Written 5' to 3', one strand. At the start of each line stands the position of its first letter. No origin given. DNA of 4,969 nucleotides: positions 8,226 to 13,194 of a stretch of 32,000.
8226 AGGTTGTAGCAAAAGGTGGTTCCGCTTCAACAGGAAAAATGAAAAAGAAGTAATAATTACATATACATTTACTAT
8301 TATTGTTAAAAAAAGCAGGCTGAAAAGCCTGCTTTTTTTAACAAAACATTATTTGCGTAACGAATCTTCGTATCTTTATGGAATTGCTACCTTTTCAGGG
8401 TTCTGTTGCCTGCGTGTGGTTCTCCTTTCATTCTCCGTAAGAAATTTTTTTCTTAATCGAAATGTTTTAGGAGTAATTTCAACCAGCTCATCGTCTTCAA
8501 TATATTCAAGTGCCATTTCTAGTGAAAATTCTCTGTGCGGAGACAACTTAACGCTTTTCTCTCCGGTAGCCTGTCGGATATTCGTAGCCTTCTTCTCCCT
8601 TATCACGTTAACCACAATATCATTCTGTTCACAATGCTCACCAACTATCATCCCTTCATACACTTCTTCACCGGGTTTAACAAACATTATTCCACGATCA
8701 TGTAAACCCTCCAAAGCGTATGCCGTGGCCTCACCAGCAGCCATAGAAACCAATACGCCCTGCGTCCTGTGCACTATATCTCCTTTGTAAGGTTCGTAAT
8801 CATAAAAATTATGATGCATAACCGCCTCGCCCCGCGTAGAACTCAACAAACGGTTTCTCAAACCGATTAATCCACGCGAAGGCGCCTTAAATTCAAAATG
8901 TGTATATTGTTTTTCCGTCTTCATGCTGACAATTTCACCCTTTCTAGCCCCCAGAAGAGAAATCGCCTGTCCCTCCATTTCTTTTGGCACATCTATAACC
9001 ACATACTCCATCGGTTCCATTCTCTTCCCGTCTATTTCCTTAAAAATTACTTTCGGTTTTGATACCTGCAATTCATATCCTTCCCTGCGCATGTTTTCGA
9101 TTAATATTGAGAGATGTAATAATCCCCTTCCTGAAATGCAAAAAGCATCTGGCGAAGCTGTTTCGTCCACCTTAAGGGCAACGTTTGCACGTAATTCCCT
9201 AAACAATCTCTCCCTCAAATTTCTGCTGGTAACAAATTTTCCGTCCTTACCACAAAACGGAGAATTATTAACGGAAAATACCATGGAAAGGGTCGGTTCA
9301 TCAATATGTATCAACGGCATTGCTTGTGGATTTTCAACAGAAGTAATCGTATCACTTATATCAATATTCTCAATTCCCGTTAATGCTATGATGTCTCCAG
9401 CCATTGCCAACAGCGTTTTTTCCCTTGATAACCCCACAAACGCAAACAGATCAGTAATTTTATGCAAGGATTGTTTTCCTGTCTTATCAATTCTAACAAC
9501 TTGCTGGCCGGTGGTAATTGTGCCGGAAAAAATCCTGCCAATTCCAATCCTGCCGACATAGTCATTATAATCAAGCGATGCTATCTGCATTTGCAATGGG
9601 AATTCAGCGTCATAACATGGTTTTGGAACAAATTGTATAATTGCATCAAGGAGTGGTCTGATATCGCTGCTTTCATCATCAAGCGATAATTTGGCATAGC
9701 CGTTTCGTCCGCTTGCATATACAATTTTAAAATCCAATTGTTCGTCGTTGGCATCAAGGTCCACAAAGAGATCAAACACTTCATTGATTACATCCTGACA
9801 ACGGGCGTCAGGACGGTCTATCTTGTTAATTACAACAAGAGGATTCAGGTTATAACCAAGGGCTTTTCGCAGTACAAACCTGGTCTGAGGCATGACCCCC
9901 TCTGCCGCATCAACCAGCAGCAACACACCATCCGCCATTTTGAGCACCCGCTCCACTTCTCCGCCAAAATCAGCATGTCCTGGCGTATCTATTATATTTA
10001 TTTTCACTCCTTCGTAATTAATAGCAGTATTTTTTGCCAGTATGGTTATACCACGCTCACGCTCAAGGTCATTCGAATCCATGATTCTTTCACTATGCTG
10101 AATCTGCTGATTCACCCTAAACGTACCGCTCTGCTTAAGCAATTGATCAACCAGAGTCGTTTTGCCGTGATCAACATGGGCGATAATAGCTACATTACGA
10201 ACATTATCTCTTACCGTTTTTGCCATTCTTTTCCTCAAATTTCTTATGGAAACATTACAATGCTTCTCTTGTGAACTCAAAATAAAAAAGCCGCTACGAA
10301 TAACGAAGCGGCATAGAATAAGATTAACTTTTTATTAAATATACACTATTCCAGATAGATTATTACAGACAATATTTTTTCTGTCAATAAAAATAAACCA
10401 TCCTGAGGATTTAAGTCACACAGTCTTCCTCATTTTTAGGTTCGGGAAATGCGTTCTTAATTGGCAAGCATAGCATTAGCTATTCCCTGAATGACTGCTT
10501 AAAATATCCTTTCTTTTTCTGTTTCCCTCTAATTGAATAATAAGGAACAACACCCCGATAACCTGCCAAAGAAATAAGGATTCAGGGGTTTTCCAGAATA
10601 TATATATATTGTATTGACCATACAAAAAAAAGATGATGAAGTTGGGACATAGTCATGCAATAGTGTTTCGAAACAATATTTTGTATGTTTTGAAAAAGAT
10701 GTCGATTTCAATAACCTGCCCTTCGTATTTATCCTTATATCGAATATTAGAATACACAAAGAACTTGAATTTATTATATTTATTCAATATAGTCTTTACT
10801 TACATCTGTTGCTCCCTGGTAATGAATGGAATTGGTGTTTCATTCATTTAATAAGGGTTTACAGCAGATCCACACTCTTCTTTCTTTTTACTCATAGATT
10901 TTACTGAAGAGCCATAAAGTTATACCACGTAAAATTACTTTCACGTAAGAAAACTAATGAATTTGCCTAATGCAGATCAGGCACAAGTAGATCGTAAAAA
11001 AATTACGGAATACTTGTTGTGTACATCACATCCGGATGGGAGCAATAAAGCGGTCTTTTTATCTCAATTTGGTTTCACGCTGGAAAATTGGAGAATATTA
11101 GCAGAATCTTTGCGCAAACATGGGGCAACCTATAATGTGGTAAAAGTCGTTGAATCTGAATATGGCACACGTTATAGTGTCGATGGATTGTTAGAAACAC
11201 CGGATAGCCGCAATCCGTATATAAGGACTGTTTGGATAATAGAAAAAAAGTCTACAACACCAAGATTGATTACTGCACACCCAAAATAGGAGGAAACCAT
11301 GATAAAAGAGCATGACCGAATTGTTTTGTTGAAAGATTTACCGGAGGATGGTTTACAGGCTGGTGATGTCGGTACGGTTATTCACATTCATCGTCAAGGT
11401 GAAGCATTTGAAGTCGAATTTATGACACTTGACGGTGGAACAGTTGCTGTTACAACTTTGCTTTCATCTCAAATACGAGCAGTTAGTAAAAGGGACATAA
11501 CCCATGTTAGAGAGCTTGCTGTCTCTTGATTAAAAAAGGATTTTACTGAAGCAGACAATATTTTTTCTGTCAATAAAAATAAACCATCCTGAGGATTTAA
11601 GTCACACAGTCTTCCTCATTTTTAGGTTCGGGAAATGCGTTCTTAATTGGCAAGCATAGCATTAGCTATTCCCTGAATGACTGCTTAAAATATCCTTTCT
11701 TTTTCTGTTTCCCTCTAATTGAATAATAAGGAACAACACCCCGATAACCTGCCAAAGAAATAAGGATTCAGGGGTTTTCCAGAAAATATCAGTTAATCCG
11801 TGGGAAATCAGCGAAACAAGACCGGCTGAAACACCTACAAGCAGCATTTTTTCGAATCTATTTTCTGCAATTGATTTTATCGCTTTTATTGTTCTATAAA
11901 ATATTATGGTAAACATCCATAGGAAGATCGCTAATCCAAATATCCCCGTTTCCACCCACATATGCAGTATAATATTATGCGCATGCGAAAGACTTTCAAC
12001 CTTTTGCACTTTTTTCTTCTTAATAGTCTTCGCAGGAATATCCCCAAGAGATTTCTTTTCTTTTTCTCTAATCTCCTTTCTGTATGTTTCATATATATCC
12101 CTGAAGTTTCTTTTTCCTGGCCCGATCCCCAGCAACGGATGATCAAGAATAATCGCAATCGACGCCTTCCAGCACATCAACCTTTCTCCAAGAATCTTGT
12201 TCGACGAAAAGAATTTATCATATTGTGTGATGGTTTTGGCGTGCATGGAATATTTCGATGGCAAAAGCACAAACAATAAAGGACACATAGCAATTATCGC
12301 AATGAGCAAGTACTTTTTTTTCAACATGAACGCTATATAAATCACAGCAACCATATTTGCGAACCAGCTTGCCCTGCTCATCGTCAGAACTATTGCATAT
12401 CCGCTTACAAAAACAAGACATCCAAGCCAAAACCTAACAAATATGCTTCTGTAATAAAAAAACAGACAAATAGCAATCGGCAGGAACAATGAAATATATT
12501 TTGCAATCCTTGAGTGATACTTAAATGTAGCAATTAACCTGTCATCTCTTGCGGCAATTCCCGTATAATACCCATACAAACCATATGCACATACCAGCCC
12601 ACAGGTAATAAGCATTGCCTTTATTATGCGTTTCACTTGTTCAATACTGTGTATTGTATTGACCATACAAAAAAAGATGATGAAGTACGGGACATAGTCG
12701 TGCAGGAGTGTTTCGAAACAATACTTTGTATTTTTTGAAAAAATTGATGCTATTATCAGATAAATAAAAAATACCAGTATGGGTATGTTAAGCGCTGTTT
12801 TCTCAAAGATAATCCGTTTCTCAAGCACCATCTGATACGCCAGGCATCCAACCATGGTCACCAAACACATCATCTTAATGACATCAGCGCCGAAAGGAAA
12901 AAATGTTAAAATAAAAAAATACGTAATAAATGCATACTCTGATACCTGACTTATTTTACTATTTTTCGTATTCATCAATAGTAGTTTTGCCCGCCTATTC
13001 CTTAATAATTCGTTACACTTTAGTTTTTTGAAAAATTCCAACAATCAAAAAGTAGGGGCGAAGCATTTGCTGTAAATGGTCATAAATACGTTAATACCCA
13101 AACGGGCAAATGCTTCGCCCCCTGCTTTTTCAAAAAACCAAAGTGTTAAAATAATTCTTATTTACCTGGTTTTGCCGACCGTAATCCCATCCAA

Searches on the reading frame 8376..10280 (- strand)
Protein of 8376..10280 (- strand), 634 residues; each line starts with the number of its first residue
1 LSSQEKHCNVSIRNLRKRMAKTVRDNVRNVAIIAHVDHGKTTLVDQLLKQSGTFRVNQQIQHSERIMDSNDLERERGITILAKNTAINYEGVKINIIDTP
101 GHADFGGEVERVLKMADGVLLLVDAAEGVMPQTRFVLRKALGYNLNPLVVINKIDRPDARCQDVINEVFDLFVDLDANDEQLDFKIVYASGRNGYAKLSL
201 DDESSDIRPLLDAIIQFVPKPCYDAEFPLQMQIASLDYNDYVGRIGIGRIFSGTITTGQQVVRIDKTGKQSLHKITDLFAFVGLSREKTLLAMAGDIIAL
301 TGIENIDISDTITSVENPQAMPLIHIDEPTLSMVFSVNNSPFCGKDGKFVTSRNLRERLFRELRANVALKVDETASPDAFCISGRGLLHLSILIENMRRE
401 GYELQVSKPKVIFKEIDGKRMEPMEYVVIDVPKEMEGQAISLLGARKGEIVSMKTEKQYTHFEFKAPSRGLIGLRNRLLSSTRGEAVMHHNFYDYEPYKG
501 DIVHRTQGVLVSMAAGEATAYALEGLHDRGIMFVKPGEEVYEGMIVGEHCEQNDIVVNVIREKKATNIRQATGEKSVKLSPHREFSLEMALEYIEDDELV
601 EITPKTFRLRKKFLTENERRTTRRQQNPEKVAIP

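Call 3: search_protein_families(library=pfam, proteins=[window:8376-10280:-], max_evalue=0.01)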
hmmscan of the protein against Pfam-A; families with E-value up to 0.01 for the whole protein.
window:8376-10280:- (634 aa): 8 families
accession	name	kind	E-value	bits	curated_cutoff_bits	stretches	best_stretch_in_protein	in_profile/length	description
PF00009.33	GTP_EFTU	-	8.1e-58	195.5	26.5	1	26-220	2-188/188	Elongation factor Tu GTP binding domain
PF21018.2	BipA_C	-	3e-45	152.9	23.8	1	507-615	1-109/110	TypA/BipA C-terminal domain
PF00679.30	EFG_C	-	2.3e-20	72.8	27.9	1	421-504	3-87/89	Elongation factor G C-terminus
PF03144.31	GTP_EFTU_D2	-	5e-10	40.1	30.3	1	243-313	1-73/73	Elongation factor Tu domain 2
PF22042.2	EF-G_D2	-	1.2e-09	38.6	27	1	234-314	7-83/84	Elongation factor G domain 2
PF01926.29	MMR_HSR1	-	1.1e-06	29.1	21.9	1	30-153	2-113/113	50S ribosome-binding GTPase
PF00735.24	Septin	-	0.001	18.8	26.2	1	30-105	7-75/280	Septin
PF09439.16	SRPRB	-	0.0091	15.8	25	0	27-122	3-79/178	Signal recognition particle receptor beta subunit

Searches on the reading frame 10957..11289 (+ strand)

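Call 77: search_protein_families(library=pfam, proteins=[window:10957-11289:+], max_evalue=0.01)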
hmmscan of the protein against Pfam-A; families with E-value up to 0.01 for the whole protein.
window:10957-11289:+ (110 aa): 1 family
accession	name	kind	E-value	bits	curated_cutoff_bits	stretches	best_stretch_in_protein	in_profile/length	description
PF21814.2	DUF6883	-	1.7e-37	128.5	27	1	3-109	2-108/110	Domain of unknown function (DUF6883)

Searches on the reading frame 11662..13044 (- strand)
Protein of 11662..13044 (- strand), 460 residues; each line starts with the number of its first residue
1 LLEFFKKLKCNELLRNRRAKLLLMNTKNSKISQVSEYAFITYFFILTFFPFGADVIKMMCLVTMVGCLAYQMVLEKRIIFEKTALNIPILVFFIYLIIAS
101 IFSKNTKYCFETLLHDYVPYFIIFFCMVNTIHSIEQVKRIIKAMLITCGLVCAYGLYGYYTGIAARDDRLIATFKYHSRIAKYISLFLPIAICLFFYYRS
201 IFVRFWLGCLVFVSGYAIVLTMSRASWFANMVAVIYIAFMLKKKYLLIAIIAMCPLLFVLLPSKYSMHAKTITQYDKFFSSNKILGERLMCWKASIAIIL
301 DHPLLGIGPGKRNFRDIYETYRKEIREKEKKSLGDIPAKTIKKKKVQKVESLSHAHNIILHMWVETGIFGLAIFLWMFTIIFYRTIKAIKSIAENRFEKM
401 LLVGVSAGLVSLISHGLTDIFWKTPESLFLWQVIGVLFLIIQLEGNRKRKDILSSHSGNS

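Call 36: search_protein_families(library=pfam, proteins=[window:11662-13044:-], max_evalue=0.0001)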
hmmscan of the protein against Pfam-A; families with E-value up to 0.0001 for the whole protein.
window:11662-13044:- (460 aa): 1 family
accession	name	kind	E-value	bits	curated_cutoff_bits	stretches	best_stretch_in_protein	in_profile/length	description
PF04932.20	Wzy_C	-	1.1e-24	87.4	31.7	1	210-375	2-149/149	O-Antigen ligase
